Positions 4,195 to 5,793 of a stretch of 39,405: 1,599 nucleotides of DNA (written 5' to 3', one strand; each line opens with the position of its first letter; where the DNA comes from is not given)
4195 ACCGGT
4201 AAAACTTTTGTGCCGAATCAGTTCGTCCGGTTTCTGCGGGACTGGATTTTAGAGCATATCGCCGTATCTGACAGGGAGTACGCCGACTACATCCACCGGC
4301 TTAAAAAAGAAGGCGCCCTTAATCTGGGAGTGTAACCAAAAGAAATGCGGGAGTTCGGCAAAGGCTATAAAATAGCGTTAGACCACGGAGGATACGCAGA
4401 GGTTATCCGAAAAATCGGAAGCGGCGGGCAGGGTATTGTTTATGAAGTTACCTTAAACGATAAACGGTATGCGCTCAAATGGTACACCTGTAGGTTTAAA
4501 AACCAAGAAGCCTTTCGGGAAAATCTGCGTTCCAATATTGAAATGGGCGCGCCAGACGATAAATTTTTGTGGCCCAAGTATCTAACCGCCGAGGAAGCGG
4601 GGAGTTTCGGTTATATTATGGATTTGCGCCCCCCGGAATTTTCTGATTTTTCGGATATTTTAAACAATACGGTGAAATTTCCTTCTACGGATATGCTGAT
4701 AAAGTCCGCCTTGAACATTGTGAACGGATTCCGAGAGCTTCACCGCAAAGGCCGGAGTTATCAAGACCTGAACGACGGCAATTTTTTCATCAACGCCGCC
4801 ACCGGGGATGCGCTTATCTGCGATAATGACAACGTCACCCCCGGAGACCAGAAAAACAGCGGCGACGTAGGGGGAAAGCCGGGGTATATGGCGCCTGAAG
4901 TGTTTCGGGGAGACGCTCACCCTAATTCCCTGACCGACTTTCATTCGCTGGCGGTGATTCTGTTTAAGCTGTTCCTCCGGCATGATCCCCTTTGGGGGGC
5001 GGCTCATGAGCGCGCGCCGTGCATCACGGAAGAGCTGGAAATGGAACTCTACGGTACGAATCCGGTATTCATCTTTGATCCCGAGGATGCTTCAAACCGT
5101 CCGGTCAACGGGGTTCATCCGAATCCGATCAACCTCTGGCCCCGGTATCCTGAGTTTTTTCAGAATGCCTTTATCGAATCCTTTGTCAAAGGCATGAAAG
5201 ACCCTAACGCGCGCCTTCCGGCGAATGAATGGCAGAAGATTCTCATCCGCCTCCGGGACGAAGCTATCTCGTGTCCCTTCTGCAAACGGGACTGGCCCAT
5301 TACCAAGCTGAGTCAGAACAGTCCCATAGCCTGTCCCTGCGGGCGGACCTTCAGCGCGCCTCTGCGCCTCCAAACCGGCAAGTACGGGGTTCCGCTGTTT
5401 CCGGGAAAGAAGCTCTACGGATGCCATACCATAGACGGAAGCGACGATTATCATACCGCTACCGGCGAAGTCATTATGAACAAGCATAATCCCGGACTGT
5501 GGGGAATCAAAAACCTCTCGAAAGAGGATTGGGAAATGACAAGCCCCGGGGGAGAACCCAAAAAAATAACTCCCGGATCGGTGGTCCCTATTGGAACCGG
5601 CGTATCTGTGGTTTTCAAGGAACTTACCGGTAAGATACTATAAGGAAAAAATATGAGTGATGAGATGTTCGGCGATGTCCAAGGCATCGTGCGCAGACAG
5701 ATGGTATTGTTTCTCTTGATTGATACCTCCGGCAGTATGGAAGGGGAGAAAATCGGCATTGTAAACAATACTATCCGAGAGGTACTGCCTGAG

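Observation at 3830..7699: Hemerythrin-led five-gene TerY-P-type phosphorylation module (hemerythrin, Ser/Thr kinase, vWA, PP2C, Cys-rich Zn protein)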

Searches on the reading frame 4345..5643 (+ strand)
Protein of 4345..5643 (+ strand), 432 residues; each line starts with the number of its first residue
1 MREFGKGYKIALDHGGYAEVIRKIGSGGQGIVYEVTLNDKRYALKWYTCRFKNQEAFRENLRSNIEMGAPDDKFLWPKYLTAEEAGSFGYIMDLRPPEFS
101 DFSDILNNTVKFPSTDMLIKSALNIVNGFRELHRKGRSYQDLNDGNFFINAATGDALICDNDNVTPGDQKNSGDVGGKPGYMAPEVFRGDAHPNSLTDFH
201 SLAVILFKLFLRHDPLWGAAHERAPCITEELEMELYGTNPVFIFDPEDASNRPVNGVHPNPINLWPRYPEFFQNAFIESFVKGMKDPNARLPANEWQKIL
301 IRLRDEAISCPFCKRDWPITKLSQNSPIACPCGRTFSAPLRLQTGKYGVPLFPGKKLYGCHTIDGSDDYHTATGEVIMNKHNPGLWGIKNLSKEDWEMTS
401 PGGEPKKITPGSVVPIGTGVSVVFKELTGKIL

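Call 3: search_protein_families(library=pfam, proteins=[window:4345-5643:+], max_evalue=0.01)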
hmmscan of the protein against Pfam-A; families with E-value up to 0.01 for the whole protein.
window:4345-5643:+ (432 aa): 1 family
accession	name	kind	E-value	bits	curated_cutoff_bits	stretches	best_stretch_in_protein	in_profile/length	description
PF00069.31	Pkinase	-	3.8e-16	59.7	31.7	1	19-222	2-203/263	Protein kinase domain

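Call 4: search_protein_families(library=padloc, proteins=[window:4345-5643:+], max_evalue=0.01)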
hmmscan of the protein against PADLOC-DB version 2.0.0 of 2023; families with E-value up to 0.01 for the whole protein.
window:4345-5643:+ (432 aa): 9 families
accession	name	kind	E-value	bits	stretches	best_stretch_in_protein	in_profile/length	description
PDLC04138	mad6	-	2.6e-13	47.7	1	19-219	54-259/659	mads_6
PDLC04053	PD-T4-6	-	3.5e-10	37.8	1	16-220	10-215/311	-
PDLC04047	PD-T4-6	-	4e-10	37.3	1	19-220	13-216/327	-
PDLC04042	PD-T4-6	-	6.5e-09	33.9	1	19-218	12-214/292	-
PDLC04054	PD-T4-6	-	4.8e-06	24.2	1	16-221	11-218/347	-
PDLC04039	PD-T4-6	-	1.3e-05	22.4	1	20-210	18-209/458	-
PDLC04043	PD-T4-6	-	5.8e-05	20.3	1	172-216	173-217/452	-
PDLC04041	PD-T4-6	-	0.0006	17.2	1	177-219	196-237/443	-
PDLC04048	PD-T4-6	-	0.0016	15.9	1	19-218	13-214/354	-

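Call 5: search_protein_families(library=ncbifam, proteins=[window:4345-5643:+], max_evalue=0.01)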
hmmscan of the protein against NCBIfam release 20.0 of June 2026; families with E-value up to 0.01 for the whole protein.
window:4345-5643:+ (432 aa): 2 families
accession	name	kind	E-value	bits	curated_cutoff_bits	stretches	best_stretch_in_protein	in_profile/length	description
NF038150.1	lanthi_synth_IV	equivalog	9.8e-07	27.5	650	1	114-223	296-403/851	class IV lanthionine synthetase LanL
NF047741.1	antiphage_MADS6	equivalog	2.7e-05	22.9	460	1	105-216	288-403/612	methylation-associated defense system protein kinase MAD6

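Call 8: find_homologous_proteins(query=window:4345-5643:+, max_evalue=0.00001)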
Query window:4345-5643:+ (432 aa): 4119 proteins with E <= 0.00001 among 6882 candidates; the best 120 are listed.
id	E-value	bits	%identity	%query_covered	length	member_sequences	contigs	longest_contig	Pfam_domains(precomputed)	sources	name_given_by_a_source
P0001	3.0e-270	915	88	100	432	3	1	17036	PF00069.32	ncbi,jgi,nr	ncbi:MAG: serine/threonine-protein kinase [Treponema sp.]|jgi:serine/threonine protein kinase|nr:ser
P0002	1.7e-258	876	85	100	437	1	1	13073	PF00069.32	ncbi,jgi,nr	ncbi:MAG: hypothetical protein LBD55_08725 [Treponema sp.]|jgi:serine/threonine protein kinase|nr:hy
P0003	4.0e-255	865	84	100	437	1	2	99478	PF00069.32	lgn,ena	-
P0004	6.8e-254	861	84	100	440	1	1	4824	PF00069.32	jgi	jgi:serine/threonine protein kinase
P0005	2.1e-251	853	82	100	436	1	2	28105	PF00069.32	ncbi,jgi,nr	ncbi:MAG: hypothetical protein LBG90_05490 [Spirochaetaceae bacterium]|jgi:serine/threonine protein 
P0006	6.2e-242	821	78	100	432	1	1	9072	PF00069.32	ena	-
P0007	2.8e-238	809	76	100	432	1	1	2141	PF00069.32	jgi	-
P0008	5.0e-237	805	79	99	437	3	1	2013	PF00069.32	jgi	-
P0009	1.8e-197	675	65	100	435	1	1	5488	PF00069.32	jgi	jgi:serine/threonine protein kinase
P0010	1.2e-196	672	66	100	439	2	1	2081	PF00069.32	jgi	-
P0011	6.8e-196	670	65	100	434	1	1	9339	PF00069.32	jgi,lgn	jgi:DNA-binding helix-hairpin-helix protein with protein kinase domain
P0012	1.4e-195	669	65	100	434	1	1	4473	PF00069.32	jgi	jgi:DNA-binding helix-hairpin-helix protein with protein kinase domain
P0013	5.5e-195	667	65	100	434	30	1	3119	PF00069.32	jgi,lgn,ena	-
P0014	7.1e-193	660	65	100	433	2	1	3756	PF00069.32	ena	-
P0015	7.8e-193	660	63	100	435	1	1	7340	PF13095.13,PF00069.32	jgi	jgi:serine/threonine protein kinase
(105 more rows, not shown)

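Call 10: find_related_loci(query=A1, collection=genome_contigs, flank=8000)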
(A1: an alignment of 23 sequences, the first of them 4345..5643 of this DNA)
Query A1 (432 aa) in genome_contigs; peptide patterns used: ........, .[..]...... (x = any residue, [..] = any of these).
599 stretches matched a pattern (row limit reached: there are more); 590 encode a relative of the query (tblastn E <= 1e-3); the best 80 are kept; 80 distinct loci.
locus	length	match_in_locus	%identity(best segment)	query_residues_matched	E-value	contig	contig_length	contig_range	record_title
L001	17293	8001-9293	82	1-431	0e+0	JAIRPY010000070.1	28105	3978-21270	MAG: Spirochaetaceae bacterium isolate Cf509_bin66 k119_739180, whole genome shotgun sequence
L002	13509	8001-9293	60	1-431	3e-179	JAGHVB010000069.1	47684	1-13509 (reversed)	MAG: Candidatus Treponema merdequi isolate E5_50 c_000000267619, whole genome shotgun sequence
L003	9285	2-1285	61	4-431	2e-178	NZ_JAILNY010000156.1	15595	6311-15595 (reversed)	MAG: Treponema sp. isolate RUI292 k141_14347107_flag=0_multi=14.6196_len=15595, whole genome shotgun sequence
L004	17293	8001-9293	60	1-432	1e-177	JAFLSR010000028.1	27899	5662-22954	MAG: Treponema sp. isolate HAN032 Seq28, whole genome shotgun sequence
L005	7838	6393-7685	60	1-432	1e-175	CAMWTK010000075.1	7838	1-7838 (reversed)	MAG TPA_asm: uncultured Treponema sp. isolate SRR14411325_bin.2_metawrap_v1.3_MAG genome assembly, contig: NODE.1221_len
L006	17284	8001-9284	60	4-432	9e-175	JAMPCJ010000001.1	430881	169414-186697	MAG: Treponema brennaborense isolate NALB_7821b_31 Scaffold_#1__SCF_001___430881_bp, whole genome shotgun sequence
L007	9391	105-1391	59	3-431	6e-174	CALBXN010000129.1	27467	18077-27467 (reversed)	MAG TPA_asm: uncultured Treponema sp. isolate SRR6425805_bin.27_CONCOCT_v1.1_MAG genome assembly, contig: ERZ1767615.745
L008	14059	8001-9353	59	1-431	3e-172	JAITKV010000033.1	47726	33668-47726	MAG: Spirochaetaceae bacterium isolate Pcl387_bin77 k119_1742483, whole genome shotgun sequence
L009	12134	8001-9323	60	1-431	5e-170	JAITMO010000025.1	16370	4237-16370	MAG: Candidatus Bathycorpusculum soli isolate Pmx449_bin19 k119_2299975, whole genome shotgun sequence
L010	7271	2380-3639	52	1-424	4e-131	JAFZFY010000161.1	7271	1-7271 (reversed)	MAG: Proteobacteria bacterium isolate RGIG7731 Water_buffalos_Rectum-3__c209423, whole genome shotgun sequence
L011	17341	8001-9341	48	1-431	5e-130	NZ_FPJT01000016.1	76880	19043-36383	Ruminococcus sp. XPD3002, whole genome shotgun sequence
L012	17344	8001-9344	47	1-431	5e-129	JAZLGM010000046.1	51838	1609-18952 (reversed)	MAG: Ruminococcus sp. isolate T1900044997_TA20190059.MAGScoT_cleanbin_000012 SGB_4253_k141_923747, whole genome shotgun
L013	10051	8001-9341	48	1-431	6e-129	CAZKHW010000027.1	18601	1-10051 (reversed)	MAG TPA_asm: uncultured Ruminococcus sp. isolate SRP199465_co2_654 genome assembly, contig: NODE_8787_length_18601_cov_7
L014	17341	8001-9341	47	1-431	5e-128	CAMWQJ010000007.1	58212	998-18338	MAG TPA_asm: uncultured Ruminococcus sp. isolate SRR14411283_bin.14_metawrap_v1.3_MAG genome assembly, contig: NODE.42_l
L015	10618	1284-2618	48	3-431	4e-127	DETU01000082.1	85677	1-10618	MAG TPA_asm: Ruminococcus sp. UBA3280 UBA3280_contig_3749, whole genome shotgun sequence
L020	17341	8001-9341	48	1-431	4e-126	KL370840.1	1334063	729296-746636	Ruminococcus flavefaciens MC2020 genomic scaffold T490DRAFT_scaffold00001.1, whole genome shotgun sequence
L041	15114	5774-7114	44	1-431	2e-124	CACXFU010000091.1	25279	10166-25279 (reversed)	MAG: uncultured Ruminococcus sp. isolate RUG11219 genome assembly, contig: RUG11219_asm_91, whole genome shotgun sequenc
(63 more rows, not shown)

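Call 22: find_related_loci(query=window:4345-5643:+, collection=metagenome_contigs, flank=7000)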
Query window:4345-5643:+ (432 aa) in metagenome_contigs; peptide patterns used: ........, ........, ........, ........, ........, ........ (x = any residue, [..] = any of these).
571 stretches matched a pattern; 494 encode a relative of the query (tblastn E <= 1e-3); the best 80 are kept; 80 distinct loci.
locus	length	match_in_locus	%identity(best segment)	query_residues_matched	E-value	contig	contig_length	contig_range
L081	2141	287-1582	76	1-432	0e+0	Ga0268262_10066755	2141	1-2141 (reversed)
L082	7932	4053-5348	66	1-432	0e+0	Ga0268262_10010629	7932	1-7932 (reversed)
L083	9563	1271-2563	65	1-431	0e+0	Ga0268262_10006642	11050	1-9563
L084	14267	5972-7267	66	1-432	0e+0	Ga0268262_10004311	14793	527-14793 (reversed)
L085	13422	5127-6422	65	1-432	0e+0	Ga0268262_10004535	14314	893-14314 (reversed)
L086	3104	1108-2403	65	1-432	0e+0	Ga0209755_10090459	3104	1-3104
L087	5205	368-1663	65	1-432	0e+0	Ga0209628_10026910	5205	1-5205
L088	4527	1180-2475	65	1-432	0e+0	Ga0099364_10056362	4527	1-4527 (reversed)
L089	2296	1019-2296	65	1-426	0e+0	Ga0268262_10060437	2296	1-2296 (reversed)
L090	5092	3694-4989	63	1-432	0e+0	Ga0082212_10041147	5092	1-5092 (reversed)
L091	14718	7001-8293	63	1-431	0e+0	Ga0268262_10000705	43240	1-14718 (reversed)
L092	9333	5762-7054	63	1-431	0e+0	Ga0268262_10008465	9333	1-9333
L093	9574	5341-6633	62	1-431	0e+0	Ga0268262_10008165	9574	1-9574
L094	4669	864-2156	63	1-431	0e+0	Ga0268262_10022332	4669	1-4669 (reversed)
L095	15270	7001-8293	63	1-431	0e+0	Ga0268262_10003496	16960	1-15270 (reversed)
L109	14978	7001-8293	60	1-431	6e-179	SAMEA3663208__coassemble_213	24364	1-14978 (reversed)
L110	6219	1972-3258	60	3-431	0e+0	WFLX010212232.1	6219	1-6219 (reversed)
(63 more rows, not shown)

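Call 24: find_encoding_contigs(protein=P0003, flank=10000, max_places=2)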
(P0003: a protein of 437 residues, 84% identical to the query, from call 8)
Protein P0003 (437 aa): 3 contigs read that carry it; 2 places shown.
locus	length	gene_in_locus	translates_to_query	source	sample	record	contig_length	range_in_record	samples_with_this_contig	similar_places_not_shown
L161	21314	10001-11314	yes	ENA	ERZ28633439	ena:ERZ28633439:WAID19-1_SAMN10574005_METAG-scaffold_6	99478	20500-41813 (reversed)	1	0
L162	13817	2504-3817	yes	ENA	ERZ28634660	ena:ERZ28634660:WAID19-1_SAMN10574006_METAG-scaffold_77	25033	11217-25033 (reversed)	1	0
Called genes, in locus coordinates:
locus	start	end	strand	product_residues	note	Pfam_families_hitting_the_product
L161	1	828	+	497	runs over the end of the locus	PF00149:Metallophos, PF02872:5_nucleotid_C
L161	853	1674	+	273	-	PF00300:His_Phos_1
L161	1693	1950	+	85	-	PF00381:PTS-HPr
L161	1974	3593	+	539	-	PF05524:PEP-utilisers_N, PF00391:PEP-utilizers, PF02896:PEP-utilizers_C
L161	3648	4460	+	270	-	PF08282:Hydrolase_3, PF12710:HAD (weak), PF05116:S6PP (weak)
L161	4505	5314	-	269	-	PF22435:MRM3-like_sub_bind (faint), PF22655:SpoU_sub_bind_like, PF00588:SpoU_methylase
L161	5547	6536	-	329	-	PF00160:Pro_isomerase, PF00254:FKBP_C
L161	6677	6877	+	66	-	-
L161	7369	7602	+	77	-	-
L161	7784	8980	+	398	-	PF22020:RlmL_1st, PF01170:UPF0020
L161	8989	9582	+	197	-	PF00440:TetR_N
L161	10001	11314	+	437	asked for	PF00069:Pkinase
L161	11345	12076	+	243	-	PF00092:VWA (weak)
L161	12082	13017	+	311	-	PF13672:PP2C_2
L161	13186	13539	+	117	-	PF15616:TerY_C (weak)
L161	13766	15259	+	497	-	PF03772:Competence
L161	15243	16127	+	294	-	PF00398:RrnaAD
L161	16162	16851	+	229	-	PF01168:Ala_racemase_N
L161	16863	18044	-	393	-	PF01966:HD (weak)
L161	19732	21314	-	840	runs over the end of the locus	-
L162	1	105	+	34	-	?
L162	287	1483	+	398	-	PF22020:RlmL_1st, PF01170:UPF0020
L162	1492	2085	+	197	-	PF00440:TetR_N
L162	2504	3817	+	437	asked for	PF00069:Pkinase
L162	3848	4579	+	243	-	PF00092:VWA (weak)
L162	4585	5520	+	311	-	PF13672:PP2C_2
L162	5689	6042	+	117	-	PF15616:TerY_C (weak)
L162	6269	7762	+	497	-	PF03772:Competence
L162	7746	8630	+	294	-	PF00398:RrnaAD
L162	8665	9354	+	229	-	PF01168:Ala_racemase_N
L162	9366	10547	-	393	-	PF01966:HD (weak)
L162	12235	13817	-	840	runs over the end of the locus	-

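Call 25: find_encoding_contigs(protein=P0001, flank=10000, max_places=2)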
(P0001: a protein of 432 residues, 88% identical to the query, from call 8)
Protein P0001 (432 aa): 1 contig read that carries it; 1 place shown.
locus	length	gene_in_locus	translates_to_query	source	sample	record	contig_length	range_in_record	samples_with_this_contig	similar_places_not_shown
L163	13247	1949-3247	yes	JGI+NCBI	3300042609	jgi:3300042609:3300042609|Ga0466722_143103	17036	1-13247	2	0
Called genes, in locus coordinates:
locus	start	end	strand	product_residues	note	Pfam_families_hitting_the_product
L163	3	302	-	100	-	PF13183:Fer4_8 (faint), PF13187:Fer4_9, PF13534:Fer4_17 (faint), PF14697:Fer4_21 (weak), PF00037:Fer4 (weak), PF12837:Fer4_6 (weak), PF13237:Fer4_10, PF12838:Fer4_7 (weak), +2 more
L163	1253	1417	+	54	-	-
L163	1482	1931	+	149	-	PF01814:Hemerythrin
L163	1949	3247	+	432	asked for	PF00069:Pkinase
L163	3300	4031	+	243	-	PF00092:VWA (weak)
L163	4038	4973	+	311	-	PF13672:PP2C_2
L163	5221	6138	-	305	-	-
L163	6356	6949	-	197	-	PF00440:TetR_N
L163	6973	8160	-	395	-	PF22020:RlmL_1st, PF01170:UPF0020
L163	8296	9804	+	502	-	PF17239:DUF5312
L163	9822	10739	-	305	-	PF01728:FtsJ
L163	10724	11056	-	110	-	-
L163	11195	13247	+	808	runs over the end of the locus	PF01627:Hpt, PF07194:P2, PF02895:H-kinase_dim, PF02518:HATPase_c, PF01584:CheW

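Call 26: find_encoding_contigs(protein=P0002, flank=10000, max_places=2)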
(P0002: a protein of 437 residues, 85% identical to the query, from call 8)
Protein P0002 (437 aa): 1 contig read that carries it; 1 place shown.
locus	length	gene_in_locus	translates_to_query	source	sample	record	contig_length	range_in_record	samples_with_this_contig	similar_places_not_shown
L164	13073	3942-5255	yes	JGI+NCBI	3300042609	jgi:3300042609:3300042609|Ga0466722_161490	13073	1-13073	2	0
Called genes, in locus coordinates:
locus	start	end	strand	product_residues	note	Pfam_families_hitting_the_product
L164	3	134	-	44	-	?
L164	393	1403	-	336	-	PF00160:Pro_isomerase, PF00254:FKBP_C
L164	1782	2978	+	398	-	PF22020:RlmL_1st, PF01170:UPF0020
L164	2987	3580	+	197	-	PF00440:TetR_N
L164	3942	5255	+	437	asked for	PF00069:Pkinase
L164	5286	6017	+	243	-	PF00092:VWA (weak)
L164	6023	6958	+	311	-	PF13672:PP2C_2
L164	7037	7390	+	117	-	PF15616:TerY_C (weak)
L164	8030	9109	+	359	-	PF03772:Competence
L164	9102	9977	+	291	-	PF00398:RrnaAD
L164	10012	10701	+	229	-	PF01168:Ala_racemase_N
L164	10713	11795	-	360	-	PF01966:HD (weak)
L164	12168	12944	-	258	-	PF01636:APH, PF26324:HopBF1_kinase (weak), PF01163:RIO1 (faint)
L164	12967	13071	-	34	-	?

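Call 27: find_encoding_contigs(protein=P0006, flank=10000, max_places=2)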
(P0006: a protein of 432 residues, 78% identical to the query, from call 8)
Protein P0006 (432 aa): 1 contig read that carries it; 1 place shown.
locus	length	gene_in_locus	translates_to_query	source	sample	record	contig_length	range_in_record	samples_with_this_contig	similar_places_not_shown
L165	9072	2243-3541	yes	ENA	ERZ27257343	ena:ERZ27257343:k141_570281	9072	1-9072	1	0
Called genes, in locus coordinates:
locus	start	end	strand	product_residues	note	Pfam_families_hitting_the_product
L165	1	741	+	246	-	?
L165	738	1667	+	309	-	PF03755:YicC-like_N, PF08340:YicC-like_C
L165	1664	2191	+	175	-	PF13189:Cytidylate_kin2, PF13207:AAA_17 (weak), PF13238:AAA_18, PF01202:SKI, PF02224:Cytidylate_kin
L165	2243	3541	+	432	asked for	PF00069:Pkinase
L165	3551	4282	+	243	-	PF00092:VWA, PF13519:VWA_2 (weak)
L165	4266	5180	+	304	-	PF13672:PP2C_2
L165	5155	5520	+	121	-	-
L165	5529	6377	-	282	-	PF01261:AP_endonuc_2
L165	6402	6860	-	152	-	PF13669:Glyoxalase_4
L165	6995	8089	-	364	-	-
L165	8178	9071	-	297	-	?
